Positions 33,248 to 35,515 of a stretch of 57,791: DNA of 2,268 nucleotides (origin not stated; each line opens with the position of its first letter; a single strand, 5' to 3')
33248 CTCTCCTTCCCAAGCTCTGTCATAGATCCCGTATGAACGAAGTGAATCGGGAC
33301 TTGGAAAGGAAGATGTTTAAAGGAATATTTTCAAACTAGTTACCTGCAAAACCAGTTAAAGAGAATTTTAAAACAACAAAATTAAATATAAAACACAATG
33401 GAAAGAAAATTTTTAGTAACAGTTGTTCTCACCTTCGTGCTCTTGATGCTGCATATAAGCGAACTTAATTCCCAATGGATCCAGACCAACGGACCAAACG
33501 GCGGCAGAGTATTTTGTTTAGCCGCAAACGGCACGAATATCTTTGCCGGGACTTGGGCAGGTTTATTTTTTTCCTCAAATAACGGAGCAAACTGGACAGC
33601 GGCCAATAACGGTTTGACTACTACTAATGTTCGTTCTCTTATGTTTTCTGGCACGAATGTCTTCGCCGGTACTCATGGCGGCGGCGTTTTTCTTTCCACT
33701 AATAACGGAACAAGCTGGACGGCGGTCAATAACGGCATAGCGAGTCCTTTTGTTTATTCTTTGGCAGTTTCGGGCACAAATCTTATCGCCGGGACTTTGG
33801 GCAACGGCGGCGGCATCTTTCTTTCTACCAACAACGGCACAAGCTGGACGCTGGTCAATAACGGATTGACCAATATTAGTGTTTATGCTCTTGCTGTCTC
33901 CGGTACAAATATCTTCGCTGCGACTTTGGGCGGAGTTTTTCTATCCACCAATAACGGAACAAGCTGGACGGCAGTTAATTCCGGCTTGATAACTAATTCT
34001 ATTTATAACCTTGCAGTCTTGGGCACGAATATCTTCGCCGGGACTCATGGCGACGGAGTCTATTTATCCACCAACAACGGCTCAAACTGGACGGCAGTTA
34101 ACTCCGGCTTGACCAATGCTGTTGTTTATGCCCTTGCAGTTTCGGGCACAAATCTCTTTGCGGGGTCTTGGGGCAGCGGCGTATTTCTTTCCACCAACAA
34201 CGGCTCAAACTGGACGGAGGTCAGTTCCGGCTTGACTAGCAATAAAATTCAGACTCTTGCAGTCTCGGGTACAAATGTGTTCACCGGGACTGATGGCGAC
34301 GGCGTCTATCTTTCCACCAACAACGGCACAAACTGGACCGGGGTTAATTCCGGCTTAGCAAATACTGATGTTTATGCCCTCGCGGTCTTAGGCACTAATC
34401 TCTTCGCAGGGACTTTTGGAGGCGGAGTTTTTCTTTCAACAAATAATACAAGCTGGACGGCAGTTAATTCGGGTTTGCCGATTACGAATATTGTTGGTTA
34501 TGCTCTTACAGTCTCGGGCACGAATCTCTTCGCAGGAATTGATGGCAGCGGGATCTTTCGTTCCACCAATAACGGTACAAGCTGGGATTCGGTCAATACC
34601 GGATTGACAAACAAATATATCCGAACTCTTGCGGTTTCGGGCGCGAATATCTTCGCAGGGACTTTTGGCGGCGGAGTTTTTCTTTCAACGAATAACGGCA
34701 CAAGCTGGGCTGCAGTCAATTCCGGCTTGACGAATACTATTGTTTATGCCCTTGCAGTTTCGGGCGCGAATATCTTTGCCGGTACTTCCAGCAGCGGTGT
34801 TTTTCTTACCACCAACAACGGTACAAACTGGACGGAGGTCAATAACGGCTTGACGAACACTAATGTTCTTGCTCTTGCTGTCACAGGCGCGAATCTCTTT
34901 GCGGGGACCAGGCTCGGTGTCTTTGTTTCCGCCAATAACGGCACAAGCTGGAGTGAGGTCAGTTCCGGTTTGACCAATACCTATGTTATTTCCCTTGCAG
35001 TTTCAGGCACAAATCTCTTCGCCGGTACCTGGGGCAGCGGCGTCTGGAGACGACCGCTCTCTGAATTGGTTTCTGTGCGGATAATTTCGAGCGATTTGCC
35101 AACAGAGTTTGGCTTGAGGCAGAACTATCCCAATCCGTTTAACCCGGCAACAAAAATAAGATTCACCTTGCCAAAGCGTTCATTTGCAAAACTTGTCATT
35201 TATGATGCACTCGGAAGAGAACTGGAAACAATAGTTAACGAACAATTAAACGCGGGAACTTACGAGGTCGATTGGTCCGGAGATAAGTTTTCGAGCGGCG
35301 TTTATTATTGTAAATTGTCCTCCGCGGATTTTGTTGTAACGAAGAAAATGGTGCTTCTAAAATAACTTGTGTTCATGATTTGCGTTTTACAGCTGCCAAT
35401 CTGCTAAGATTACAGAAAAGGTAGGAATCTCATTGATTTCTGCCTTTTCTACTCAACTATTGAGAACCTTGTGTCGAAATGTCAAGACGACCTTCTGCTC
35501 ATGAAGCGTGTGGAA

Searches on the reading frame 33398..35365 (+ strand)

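Call 58: search_protein_families(library=pfam, proteins=[window:33398-35365:+], max_evalue=0.0001)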
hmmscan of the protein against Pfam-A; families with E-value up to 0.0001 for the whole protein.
window:33398-35365:+ (655 aa): 6 families
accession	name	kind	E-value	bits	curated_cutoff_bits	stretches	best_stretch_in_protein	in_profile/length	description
PF15902.12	Sortilin-Vps10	-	1.7e-19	70.4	33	0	386-487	3-118/446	Sortilin, neurotensin receptor 3,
PF02012.26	BNR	-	6.1e-13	47.1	27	0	141-151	1-11/12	BNR/Asp-box repeat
PF19755.4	DUF6242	-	1.9e-08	34.9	29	0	35-107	152-217/217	Domain of unknown function (DUF6242)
PF18962.6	Por_Secre_tail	-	1.3e-07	32.2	27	1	577-652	2-74/75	Secretion system C-terminal sorting domain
PF10647.15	Gmad1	-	2.2e-05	24.9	20.5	0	434-487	193-245/251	Lipoprotein LpqB beta-propeller domain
PF13860.13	FlgD_ig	-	8.8e-05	22.9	27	0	586-642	13-75/79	FlgD Ig-like domain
